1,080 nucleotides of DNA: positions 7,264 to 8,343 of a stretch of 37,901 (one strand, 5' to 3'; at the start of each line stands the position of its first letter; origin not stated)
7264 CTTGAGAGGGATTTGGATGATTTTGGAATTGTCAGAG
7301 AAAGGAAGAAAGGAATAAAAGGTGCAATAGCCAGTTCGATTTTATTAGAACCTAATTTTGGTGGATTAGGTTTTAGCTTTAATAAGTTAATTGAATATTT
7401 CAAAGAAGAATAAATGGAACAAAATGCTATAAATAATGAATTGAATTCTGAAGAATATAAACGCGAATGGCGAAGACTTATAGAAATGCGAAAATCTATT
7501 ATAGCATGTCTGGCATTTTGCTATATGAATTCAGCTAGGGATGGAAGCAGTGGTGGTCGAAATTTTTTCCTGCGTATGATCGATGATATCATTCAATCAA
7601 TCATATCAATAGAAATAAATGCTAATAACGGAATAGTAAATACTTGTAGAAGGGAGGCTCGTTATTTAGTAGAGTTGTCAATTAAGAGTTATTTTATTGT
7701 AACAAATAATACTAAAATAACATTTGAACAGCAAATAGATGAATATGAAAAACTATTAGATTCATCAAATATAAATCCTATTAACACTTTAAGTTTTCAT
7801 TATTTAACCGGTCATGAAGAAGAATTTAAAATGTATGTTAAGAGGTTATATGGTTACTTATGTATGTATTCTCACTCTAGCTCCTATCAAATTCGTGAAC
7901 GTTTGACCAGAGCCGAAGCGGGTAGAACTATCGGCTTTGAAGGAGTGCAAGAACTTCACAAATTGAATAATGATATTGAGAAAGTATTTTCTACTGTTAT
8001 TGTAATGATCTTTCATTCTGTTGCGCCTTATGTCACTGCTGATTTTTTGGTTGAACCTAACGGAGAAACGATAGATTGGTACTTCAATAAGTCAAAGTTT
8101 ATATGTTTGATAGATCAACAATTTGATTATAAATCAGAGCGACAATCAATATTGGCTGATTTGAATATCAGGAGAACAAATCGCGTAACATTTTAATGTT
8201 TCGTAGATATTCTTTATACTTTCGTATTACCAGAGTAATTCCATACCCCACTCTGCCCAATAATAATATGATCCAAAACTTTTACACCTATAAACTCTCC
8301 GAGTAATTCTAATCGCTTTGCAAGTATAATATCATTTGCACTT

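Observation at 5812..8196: Compact three-gene operon of unrecognisable proteins in an AT-rich island: candidate novel defence or conflict system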

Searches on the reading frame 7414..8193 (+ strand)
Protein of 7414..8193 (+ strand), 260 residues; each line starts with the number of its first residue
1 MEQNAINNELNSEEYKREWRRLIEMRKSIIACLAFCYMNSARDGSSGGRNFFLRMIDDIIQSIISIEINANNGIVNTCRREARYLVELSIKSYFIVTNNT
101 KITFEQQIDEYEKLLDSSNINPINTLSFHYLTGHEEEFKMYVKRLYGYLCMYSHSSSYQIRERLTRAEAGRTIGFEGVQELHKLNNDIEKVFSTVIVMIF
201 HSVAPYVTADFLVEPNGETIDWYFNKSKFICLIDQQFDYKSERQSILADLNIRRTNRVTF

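Call 3: search_protein_families(library=pfam, proteins=[window:7414-8193:+], max_evalue=1)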
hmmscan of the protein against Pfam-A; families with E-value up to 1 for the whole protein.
window:7414-8193:+ (260 aa): 1 family
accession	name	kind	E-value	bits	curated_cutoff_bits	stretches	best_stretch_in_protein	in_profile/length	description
PF18928.5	DUF5677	-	0.00081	19.9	27.1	2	53-109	5-61/166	Family of unknown function (DUF5677)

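Call 4: search_protein_families(library=padloc, proteins=[window:7414-8193:+], max_evalue=1)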
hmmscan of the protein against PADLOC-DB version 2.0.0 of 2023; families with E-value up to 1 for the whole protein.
window:7414-8193:+ (260 aa): 0 families

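Call 5: search_protein_families(library=ncbifam, proteins=[window:7414-8193:+], max_evalue=1)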
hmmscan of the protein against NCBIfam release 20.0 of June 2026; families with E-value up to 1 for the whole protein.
window:7414-8193:+ (260 aa): 0 families

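Call 6: search_protein_families(library=phrogs, proteins=[window:7414-8193:+], max_evalue=1)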
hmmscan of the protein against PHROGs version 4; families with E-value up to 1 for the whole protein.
window:7414-8193:+ (260 aa): 2 families
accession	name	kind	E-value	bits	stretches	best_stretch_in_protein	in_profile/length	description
phrog_1305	-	DNA, RNA and nucleotide metabolism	0.08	13.3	1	64-113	112-157/226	DNA binding protein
phrog_8870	-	unknown function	0.16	12.8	1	141-228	64-148/156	-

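Call 15: find_homologous_proteins(query=window:7414-8193:+)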
Query window:7414-8193:+ (260 aa): 54 proteins with E <= 0.001 among 332 candidates.
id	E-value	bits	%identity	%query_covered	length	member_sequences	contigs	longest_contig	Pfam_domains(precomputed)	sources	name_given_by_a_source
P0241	6.1e-169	578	100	100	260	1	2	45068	-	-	-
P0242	2.5e-120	419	74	100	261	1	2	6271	-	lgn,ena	-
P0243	2.9e-118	412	73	100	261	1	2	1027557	-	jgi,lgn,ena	-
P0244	4.2e-117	408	72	100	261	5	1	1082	-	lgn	-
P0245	8.1e-117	407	73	100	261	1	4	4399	-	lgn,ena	-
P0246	1.1e-116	407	73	100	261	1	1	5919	-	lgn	-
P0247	6.7e-116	404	71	100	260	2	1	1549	-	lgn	-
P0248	8.4e-116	404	72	100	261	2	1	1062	-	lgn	-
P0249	1.3e-115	403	71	100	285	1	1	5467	-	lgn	-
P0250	1.6e-115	403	71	100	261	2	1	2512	-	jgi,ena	-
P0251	4.9e-115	401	72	100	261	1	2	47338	-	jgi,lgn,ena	jgi:hypothetical protein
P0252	1.5e-114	400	71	100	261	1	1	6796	-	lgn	-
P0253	4.0e-114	398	72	97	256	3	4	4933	-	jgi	jgi:hypothetical protein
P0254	1.4e-112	393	69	100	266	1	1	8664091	-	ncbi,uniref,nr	ncbi:hypothetical protein EXU85_12900 [Spirosoma sp. KCTC 42546]|uniref:hypothetical protein n=1 Tax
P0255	2.8e-112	392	69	100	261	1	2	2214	-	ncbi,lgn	ncbi:MAG TPA: hypothetical protein VGE24_11690 [Emticicia sp.]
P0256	3.2e-112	392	69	100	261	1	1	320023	-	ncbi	-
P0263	2.2e-107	376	68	99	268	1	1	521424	PF18928.6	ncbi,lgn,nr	ncbi:MAG: hypothetical protein JNM21_02460 [Taibaiella sp.]|nr:hypothetical protein [Taibaiella sp.]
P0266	1.3e-105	370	67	95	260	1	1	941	PF18928.6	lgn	-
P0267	7.1e-104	365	67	100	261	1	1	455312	-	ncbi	ncbi:hypothetical protein ACS6L2_05965 [Aquirufa ecclesiirivi]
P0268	6.1e-103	362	66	100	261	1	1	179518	PF18928.6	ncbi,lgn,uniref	ncbi:MAG: hypothetical protein RIG68_14225 [Imperialibacter sp.]|uniref:hypothetical protein n=1 Tax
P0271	4.8e-101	355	64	100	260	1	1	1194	PF18928.6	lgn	-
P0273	1.4e-99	351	62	100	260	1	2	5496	PF18928.6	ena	-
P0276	1.5e-98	347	64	100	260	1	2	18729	PF18928.6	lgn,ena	-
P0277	2.5e-98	347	74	86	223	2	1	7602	-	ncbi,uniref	ncbi:hypothetical protein [Tenacibaculum geojense]|uniref:HEPN AbiU2-like domain-containing protein 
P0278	3.0e-98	346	64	92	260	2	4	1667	PF18928.6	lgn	-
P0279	7.2e-97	342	61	100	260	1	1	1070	PF18928.6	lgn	-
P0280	3.1e-96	340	62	100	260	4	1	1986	PF18928.6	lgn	-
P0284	7.3e-94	332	62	100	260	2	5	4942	PF18928.6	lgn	-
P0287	1.3e-89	318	60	97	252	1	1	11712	PF18928.6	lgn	-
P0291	2.9e-76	274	64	79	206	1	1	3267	PF18928.6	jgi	-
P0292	2.7e-72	261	48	100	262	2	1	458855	-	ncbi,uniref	ncbi:hypothetical protein [Paenibacillus chitinolyticus]|uniref:hypothetical protein n=1 Tax=Paeniba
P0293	1.6e-67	246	65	71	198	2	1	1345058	PF18928.6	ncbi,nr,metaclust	ncbi:hypothetical protein ACM40_05750 [Chryseobacterium sp. BLS98]|nr:hypothetical protein ACM40_057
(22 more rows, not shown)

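Call 27: find_encoding_contigs(protein=P0254, flank=5000, max_places=2)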
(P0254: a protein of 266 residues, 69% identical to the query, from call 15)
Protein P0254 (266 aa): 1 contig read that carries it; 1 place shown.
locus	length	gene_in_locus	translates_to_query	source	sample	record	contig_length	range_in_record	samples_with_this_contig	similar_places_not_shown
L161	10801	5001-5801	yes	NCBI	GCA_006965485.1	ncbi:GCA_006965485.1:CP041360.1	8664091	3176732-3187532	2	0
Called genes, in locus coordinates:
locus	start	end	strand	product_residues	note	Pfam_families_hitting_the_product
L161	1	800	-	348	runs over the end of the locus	-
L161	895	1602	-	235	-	-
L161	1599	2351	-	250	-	PF08309:LVIVD (faint)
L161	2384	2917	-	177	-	-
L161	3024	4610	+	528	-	PF01039:Carboxyl_trans, PF03255:ACCA (weak)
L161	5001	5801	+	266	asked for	-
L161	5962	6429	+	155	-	-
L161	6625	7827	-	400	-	PF00202:Aminotran_3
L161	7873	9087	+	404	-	-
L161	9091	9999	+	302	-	-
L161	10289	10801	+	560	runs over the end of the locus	PF00474:SSF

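Call 28: find_encoding_contigs(protein=P0243, flank=5000, max_places=2)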
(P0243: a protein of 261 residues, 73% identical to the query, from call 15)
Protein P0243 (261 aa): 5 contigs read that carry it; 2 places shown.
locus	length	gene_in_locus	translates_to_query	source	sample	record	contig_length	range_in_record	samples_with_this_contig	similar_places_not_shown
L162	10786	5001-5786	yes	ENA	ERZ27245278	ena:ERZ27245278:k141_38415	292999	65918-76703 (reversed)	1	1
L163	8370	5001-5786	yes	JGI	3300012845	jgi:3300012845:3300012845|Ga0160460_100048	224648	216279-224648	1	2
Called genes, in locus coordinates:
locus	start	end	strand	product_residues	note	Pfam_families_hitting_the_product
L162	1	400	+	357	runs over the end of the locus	PF13102:Phage_int_SAM_5, PF00589:Phage_integrase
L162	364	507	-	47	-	-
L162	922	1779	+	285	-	-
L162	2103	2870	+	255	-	PF04471:Mrr_cat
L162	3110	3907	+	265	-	PF14279:HNH_5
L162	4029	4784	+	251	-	PF04471:Mrr_cat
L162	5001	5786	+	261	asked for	-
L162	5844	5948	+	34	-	-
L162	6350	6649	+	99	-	-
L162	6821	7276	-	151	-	-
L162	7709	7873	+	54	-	-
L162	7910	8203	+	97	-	PF01527:HTH_Tnp_1, PF13518:HTH_28 (weak)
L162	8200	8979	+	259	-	PF13276:HTH_21 (weak), PF00665:rve, PF13683:rve_3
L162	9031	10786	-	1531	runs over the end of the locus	PF00041:fn3 (faint)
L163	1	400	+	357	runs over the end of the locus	PF13102:Phage_int_SAM_5, PF00589:Phage_integrase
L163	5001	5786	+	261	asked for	-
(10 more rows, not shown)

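Call 29: find_encoding_contigs(protein=P0292, flank=5000, max_places=2)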
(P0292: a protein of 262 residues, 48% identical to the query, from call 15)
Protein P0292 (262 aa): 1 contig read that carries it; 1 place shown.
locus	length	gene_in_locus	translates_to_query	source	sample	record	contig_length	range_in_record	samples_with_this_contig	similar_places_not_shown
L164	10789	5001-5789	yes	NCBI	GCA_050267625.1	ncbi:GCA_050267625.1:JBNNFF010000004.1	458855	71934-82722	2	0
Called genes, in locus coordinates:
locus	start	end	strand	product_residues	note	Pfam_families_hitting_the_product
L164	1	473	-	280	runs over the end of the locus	PF00296:Bac_luciferase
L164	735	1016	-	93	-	PF12840:HTH_20 (weak), PF01022:HTH_5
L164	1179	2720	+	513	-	PF00083:Sugar_tr, PF07690:MFS_1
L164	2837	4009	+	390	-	PF01494:FAD_binding_3, PF08491:SE (faint)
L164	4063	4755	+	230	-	PF00440:TetR_N (weak), PF02909:TetR_C_1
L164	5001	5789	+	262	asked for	-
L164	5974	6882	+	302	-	-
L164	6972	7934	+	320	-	-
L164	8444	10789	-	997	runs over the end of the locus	PF12419:DUF3670, PF00176:SNF2-rel_dom, PF00271:Helicase_C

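Call 33: search_solved_structures(query=A3, max_evalue=10)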
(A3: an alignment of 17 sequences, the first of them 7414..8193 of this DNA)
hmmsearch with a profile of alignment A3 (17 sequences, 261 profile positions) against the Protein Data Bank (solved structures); distinct sequences matched with E-value up to 10: 1.
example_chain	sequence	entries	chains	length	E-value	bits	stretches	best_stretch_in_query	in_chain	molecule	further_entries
3i8o_A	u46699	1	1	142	0.071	15.6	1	163-188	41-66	KH domain-containing protein MJ1533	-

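Call 38: find_related_loci(query=A3, collection=viral_contigs, flank=6000)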
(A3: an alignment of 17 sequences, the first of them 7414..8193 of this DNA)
Query A3 (260 aa) in viral_contigs; peptide patterns used: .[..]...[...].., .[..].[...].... (x = any residue, [..] = any of these).
72 stretches matched a pattern, but none encodes a relative of the query by tblastn (E <= 1e-3).

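Call 50: search_protein_families(library=pfam, alignment_id=A5, max_evalue=0.1)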
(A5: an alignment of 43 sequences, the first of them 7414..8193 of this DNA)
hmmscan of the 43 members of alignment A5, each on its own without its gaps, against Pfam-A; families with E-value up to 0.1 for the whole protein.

A. member 1, window:7414-8193:+ (260 aa): 1 family
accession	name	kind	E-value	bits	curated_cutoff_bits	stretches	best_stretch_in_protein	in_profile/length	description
PF18928.5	DUF5677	-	0.00081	19.9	27.1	1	53-109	5-61/166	Family of unknown function (DUF5677)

B. families by the number of members that match (of 43 scanned): 23 families
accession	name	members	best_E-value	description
PF18928.5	DUF5677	42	1.9e-08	Family of unknown function (DUF5677)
PF16422.10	COE1_DBD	6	0.009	Transcription factor COE1 DNA-binding domain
PF19400.4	DUF5975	4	0.017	Family of unknown function (DUF5975)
PF01672.21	Plasmid_parti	4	0.056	Putative plasmid partition protein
PF20850.2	EF_HD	3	0.0021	Oedema factor (EF), alpha-helical domain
PF05168.19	HEPN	2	0.0049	HEPN domain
PF20092.4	DUF6483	2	0.0097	Family of unknown function (DUF6483)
PF24617.1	POF1B_HlH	2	0.067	POF1B helix-loop-helix domain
PF02130.23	YbeY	1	0.012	Endoribonuclease YbeY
PF02936.19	COX4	1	0.013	Cytochrome c oxidase subunit IV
PF13476.12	AAA_23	1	0.017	AAA domain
PF14281.12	PDDEXK_4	1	0.02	PD-(D/E)XK nuclease superfamily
PF02940.20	mRNA_triPase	1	0.021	mRNA capping enzyme, beta chain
PF17408.7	MCD_N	1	0.024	Malonyl-CoA decarboxylase N-terminal domain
PF01934.22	HepT-like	1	0.028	Ribonuclease HepT-like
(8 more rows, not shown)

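Call 53: predict_structure(alignment_id=A5)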
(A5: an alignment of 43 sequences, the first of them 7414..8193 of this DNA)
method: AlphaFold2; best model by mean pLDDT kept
length: 260 residues; sequences in the alignment: 43
mean_pLDDT: 90.6   pTM: 0.90
mean pLDDT of the five models: 90.6, 89.6, 88.0, 86.0, 83.8
residues with pLDDT >= 90: 177; 70-90: 65; 50-70: 18; < 50: 0
segments of 3 or more residues with pLDDT < 50: none
pLDDT, mean of each block of 10 residues (from residue 1): 74 94 98 94 70 94 96 90 96 87 83 81 94 97 96 83 82 75 96 98 94 96 97 97 96 94
secondary structure, 60 per line:
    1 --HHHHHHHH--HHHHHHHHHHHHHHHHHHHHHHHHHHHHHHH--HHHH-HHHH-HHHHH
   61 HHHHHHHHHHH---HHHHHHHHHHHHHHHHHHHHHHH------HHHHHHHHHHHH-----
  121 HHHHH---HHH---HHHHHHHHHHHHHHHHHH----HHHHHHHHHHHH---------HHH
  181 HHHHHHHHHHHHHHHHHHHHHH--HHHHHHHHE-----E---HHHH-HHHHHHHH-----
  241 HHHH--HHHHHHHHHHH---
elements in order: H3-10 H13-43 H46-49 H51-54 H56-71 H75-97 H104-115 H121-125 H135-152 H157-168 H178-202 H205-212 H223-226 H228-235 H241-244 H247-257

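Call 57: fold_search(model_id=the predicted structure, library=pdb)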
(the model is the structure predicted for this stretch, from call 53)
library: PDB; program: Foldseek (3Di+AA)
matches with E <= 10: 213; with E <= 0.001: 0
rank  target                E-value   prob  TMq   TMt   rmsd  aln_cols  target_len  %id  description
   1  7pi6_A                8.5e-01  0.13  0.19  0.22  21.9       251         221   10  Trypanosoma brucei ISG65 bound to human complement C3d (released 2022-07-27)
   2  4phq_B                8.9e-01  0.06  0.14  0.13  24.9       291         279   12  ClyA CC6/264 ox (6-303) (released 2014-09-24)
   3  6z0c_B                9.3e-01  0.12  0.17  0.21  25.2       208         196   12  Structure of in silico modelled artificial Maquette-3 protein (released 2021-03-17)
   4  6v6h_D                1.2e+00  0.44  0.38  0.23  10.5       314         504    8  Crystal structure of histidine ammonia-lyase from Trypanosoma cruzi (released 2020-06-10)
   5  4pr9_E                1.2e+00  0.35  0.28  0.39  13.0       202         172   11  Human Vinculin (residues 891-1066) in complex with PIP (released 2014-12-10)
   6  4phq_A                1.2e+00  0.06  0.15  0.14  24.4       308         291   11  ClyA CC6/264 ox (6-303) (released 2014-09-24)
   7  4nqi_C                1.3e+00  0.06  0.12  0.14  26.2       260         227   11  Structure of the N-terminal I-BAR domain (1-259) of D.Discoideum IBARa (released 2014-02-05)
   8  3h2v_B                1.3e+00  0.15  0.21  0.27  11.4       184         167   14  Human raver1 RRM1 domain in complex with human vinculin tail domain Vt (released 2009-07-28)
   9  3mk4_A                1.3e+00  0.07  0.15  0.14  23.0       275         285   14  X-Ray structure of human PEX3 in complex with a PEX19 derived peptide (released 2010-06-30)
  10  6wvt_K                1.4e+00  0.16  0.18  0.25  16.3       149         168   11  Structural basis of alphaE-catenin - F-actin catch bond behavior (released 2020-10-07)
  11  4qin                  1.4e+00  0.06  0.12  0.08  28.2       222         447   14  Structure of the human smoothened receptor in complex with SAG1.5 (released 2014-07-23)
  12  1qoy                  1.5e+00  0.06  0.16  0.14  25.3       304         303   12  E.coli Hemolysin E (HlyE, ClyA, SheA) (released 2000-01-23)
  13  8wgc_A                1.5e+00  0.51  0.39  0.16  10.8       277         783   10  heterodimer of mGlu2 and mGlu4 bound with mGlu2 agonist LY379268 (released 2024-11-27)
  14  6v6h_A                1.6e+00  0.35  0.38  0.23  10.5       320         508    8  Crystal structure of histidine ammonia-lyase from Trypanosoma cruzi (released 2020-06-10)
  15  5l0d_D                1.8e+00  0.15  0.22  0.30  11.4       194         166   13  Human Metavinculin(residues 959-1130) in complex with PIP2 (released 2016-08-31)
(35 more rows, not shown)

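Call 69: find_encoding_contigs(protein=P0263, flank=5000, max_places=1)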
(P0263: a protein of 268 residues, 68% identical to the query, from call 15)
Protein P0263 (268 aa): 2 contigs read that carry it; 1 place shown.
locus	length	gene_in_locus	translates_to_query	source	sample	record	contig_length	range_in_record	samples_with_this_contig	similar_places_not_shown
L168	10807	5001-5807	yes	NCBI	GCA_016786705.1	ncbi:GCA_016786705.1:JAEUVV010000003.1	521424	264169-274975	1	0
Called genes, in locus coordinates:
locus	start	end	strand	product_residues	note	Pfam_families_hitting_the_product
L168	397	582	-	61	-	-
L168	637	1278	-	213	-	PF18762:Kinase-PolyVal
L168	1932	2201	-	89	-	PF08845:SymE_toxin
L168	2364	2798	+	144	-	PF01381:HTH_3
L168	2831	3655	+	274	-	PF04383:KilA-N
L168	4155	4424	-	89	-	PF08845:SymE_toxin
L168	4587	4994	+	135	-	PF01381:HTH_3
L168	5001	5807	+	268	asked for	PF18928:DUF5677 (faint)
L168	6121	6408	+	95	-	-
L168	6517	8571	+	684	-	PF11398:DUF2813 (faint), PF13175:AAA_15, PF13304:AAA_21 (faint), PF20469:OLD-like_TOPRIM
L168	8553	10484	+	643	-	PF00580:UvrD-helicase, PF13245:AAA_19, PF13361:UvrD_C (faint), PF13604:AAA_30 (weak), PF01443:Viral_helicase1 (faint), PF00580:UvrD-helicase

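Call 70: find_encoding_contigs(protein=P0267, flank=5000, max_places=1)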
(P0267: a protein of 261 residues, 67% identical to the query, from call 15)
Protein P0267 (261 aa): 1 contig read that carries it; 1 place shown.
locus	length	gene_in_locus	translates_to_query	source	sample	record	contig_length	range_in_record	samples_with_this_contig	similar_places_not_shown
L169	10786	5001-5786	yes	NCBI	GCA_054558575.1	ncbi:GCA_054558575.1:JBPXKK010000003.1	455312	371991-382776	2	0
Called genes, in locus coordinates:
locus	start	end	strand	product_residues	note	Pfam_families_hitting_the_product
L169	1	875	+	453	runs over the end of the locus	PF06439:3keto-disac_hyd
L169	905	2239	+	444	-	PF01408:GFO_IDH_MocA, PF02894:GFO_IDH_MocA_C (faint)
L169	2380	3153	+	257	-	PF03793:PASTA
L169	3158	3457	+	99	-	PF00581:Rhodanese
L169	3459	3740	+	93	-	PF00581:Rhodanese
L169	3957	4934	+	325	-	PF08808:RES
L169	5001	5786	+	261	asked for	-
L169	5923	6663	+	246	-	PF09509:Hypoth_Ymh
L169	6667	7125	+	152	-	-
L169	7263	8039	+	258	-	PF12686:DUF3800 (faint)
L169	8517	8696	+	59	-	-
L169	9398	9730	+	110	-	-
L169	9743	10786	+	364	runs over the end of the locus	PF06114:Peptidase_M78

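Call 71: find_encoding_contigs(protein=P0268, flank=5000, max_places=1)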
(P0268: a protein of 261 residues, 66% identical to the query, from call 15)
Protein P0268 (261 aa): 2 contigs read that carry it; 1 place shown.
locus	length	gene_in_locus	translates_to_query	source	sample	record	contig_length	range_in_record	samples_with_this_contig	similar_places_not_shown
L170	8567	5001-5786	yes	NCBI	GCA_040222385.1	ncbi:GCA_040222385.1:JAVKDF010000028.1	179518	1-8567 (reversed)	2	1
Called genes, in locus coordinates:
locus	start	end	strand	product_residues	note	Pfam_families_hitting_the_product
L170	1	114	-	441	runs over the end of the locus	PF03747:ADP_ribosyl_GH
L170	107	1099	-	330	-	PF01636:APH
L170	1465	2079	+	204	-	PF00702:Hydrolase, PF13419:HAD_2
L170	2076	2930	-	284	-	PF12146:Hydrolase_4 (faint), PF12697:Abhydrolase_6 (weak)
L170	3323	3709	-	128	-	-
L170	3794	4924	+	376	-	PF02899:Phage_int_SAM_1, PF13495:Phage_int_SAM_4, PF00589:Phage_integrase, PF22823:MrpR_C_cat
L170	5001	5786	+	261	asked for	PF18928:DUF5677 (faint)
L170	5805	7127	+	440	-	-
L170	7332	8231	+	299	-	-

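Call 72: find_encoding_contigs(protein=P0256, flank=5000, max_places=1)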
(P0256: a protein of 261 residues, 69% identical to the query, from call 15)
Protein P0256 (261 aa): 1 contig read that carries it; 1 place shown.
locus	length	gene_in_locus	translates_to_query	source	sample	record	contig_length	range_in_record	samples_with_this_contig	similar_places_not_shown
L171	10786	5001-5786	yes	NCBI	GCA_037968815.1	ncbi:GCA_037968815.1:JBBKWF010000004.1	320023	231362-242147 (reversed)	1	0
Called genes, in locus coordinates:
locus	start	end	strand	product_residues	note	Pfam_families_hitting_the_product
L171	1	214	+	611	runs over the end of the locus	-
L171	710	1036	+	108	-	-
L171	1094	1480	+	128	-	-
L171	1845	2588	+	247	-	-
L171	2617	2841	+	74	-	-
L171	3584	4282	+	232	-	-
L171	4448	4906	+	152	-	PF14947:HTH_45 (faint)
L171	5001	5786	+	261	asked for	-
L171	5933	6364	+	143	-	PF08378:NERD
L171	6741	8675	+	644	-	PF13175:AAA_15, PF13304:AAA_21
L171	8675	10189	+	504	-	-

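Call 76: search_protein_families(library=pfam, proteins=[P0277, P0293, P0263, P0292, window:7414-8193:+], max_evalue=10)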
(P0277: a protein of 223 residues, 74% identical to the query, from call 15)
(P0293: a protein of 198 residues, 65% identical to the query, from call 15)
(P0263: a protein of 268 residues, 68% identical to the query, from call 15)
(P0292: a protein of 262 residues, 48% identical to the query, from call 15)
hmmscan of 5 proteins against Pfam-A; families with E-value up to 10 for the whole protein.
P0277 (223 aa): 3 families
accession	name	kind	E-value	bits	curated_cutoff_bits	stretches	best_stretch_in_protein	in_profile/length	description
PF18928.5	DUF5677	-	6.3e-05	23.6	27.1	2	16-106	5-106/166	Family of unknown function (DUF5677)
PF01672.21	Plasmid_parti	-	0.083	14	22.1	1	15-42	4-31/85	Putative plasmid partition protein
PF25539.1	Bestrophin_2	-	0.1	12.5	27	1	94-162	103-171/288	Bacterial/Fungal Bestrophin protein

P0293 (198 aa): 3 families
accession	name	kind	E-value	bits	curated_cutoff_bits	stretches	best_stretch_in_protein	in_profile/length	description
PF18928.5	DUF5677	-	1.5e-06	28.8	27.1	2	22-111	7-107/166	Family of unknown function (DUF5677)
PF01486.22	K-box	-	0.025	15.2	30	1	124-158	21-55/93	K-box region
PF02005.22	TRM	-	0.029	14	27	1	38-92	54-107/376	N2,N2-dimethylguanosine tRNA methyltransferase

P0263 (268 aa): 4 families
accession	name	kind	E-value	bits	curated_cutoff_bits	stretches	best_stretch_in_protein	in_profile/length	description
PF18928.5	DUF5677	-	7.3e-05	23.3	27.1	2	108-172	95-159/166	Family of unknown function (DUF5677)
PF02130.23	YbeY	-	0.012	16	25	1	4-93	21-97/129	Endoribonuclease YbeY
PF02936.19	COX4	-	0.013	16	26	1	5-47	20-61/138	Cytochrome c oxidase subunit IV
PF19400.4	DUF5975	-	0.017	15.6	25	1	106-148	72-114/125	Family of unknown function (DUF5975)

P0292 (262 aa): 3 families
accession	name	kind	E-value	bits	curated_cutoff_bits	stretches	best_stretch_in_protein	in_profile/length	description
PF18928.5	DUF5677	-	0.0005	20.6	27.1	2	59-113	11-65/166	Family of unknown function (DUF5677)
PF11083.13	Relaxase_C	-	0.063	14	30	1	80-185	8-114/125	C-terminal helical hairpin domain from relaxase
PF21115.3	UBA_BRSK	-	0.22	12.3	27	1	2-18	16-32/43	BRSK1/2 UBA domain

window:7414-8193:+ (260 aa): 1 family
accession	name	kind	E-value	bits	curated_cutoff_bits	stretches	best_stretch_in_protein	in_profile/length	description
PF18928.5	DUF5677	-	0.00081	19.9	27.1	2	53-109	5-61/166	Family of unknown function (DUF5677)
